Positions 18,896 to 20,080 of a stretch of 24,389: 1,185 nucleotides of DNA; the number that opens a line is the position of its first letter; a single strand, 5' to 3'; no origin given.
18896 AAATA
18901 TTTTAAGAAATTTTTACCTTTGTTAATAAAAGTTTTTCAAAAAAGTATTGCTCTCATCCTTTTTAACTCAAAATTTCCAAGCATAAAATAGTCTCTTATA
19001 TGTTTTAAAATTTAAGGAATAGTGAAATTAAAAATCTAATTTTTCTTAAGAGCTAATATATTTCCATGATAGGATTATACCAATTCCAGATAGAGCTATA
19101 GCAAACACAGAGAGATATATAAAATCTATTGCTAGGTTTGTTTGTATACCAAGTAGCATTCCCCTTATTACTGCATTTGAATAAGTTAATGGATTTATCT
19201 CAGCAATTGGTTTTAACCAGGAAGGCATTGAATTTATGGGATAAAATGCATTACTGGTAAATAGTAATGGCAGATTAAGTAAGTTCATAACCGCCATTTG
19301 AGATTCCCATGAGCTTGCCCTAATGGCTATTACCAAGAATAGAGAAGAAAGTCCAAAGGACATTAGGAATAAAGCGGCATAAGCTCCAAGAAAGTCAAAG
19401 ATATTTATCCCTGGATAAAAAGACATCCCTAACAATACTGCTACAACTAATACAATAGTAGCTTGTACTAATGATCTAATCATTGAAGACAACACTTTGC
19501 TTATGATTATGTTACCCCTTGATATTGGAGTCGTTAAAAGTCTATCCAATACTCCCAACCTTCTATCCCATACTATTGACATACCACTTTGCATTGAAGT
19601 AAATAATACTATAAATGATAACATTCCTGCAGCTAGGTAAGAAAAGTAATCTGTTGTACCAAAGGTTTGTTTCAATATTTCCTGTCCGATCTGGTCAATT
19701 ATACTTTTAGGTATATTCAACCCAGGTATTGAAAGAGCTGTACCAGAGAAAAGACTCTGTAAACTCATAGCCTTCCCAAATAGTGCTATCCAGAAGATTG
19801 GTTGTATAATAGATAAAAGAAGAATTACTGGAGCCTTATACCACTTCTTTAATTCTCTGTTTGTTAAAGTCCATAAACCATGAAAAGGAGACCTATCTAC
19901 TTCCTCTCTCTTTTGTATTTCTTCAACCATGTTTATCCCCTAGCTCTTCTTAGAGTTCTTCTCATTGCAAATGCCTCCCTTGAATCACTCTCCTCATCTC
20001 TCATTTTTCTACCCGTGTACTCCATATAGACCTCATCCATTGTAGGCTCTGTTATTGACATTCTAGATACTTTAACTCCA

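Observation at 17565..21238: Sharply bounded GC-rich island (about 40% vs about 15-20% G+C) carrying hydrolase + GNAT + DrrAB-like exporter: probable recent horizontal acquisition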

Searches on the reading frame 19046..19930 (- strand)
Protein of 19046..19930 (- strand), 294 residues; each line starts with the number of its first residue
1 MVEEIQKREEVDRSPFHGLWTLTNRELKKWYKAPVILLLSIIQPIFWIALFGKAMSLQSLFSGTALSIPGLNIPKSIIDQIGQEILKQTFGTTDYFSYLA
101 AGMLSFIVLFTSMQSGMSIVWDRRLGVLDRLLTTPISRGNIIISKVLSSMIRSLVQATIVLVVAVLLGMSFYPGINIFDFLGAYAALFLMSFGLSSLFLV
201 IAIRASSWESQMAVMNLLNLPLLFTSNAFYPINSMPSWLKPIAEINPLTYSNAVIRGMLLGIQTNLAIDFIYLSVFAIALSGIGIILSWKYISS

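Call 7: search_protein_families(library=pfam, proteins=[window:19046-19930:-], max_evalue=0.01)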
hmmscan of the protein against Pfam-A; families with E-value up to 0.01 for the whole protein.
window:19046-19930:- (294 aa): 4 families
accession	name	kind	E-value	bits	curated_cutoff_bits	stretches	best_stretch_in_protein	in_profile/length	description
PF01061.29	ABC2_membrane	-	1.4e-35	123.2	26.9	1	19-258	3-209/211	ABC-2 type transporter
PF12698.13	ABC2_membrane_3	-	6.6e-17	62.1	31.6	1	91-285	156-346/347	ABC-2 family transporter protein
PF12679.13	ABC2_membrane_2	-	2.4e-05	24.2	27.2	1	20-248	1-225/283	ABC-2 family transporter protein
PF12730.13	ABC2_membrane_4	-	0.00012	22.5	27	1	52-204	34-161/179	ABC-2 family transporter protein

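Call 8: search_protein_families(library=ncbifam, proteins=[window:19046-19930:-], max_evalue=0.01)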
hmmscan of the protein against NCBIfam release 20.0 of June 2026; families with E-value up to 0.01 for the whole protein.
window:19046-19930:- (294 aa): 10 families
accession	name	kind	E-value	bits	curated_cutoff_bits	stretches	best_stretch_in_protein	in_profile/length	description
TIGR01247.1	drrB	subfamily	6.8e-42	143.8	223.05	1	25-284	1-232/236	daunorubicin resistance ABC transporter membrane protein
TIGR03861.1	phenyl_ABC_PedC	subfamily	1.9e-25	90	241.35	1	93-269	56-231/253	alcohol ABC transporter, permease protein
TIGR00025.1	Mtu_efflux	paralog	7.6e-19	68.2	146.9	1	95-275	37-217/238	ABC transporter efflux protein, DrrB family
TIGR01248.1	drrC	subfamily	4.8e-16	59.3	165.65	1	109-255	2-145/152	daunorubicin resistance protein C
NF038293.1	permease_SagH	equivalog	6.1e-13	48.3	450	1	97-266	178-344/370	SagH family ABC transporter permease subunit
NF011648.0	PRK15066.1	subfamily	6.1e-12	45.6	225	1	89-287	53-248/257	ABC transporter permease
TIGR01291.1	nodJ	subfamily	4.7e-09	36.2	206.65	1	89-273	50-231/253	ABC-2 type transporter, NodJ family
TIGR03062.1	pip_yhgE_Cterm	subfamily_domain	3.6e-05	23.5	102.2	1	137-286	58-201/208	YhgE/Pip family protein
NF033858.1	ABC2_perm_RbbA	equivalog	0.00028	18.9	1050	1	106-287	723-903/909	ribosome-associated ATPase/putative transporter RbbA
TIGR00956.1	3a01205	subfamily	0.0046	14.6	1959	1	98-251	451-603/1394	pleiotropic drug resistance family protein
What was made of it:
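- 19046..19930 (-): ABC-2 permease (DrrB-like, 294 aa). TIGR01247 scores 144 bits, below its 223-bit cutoff (calls 7, 8).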
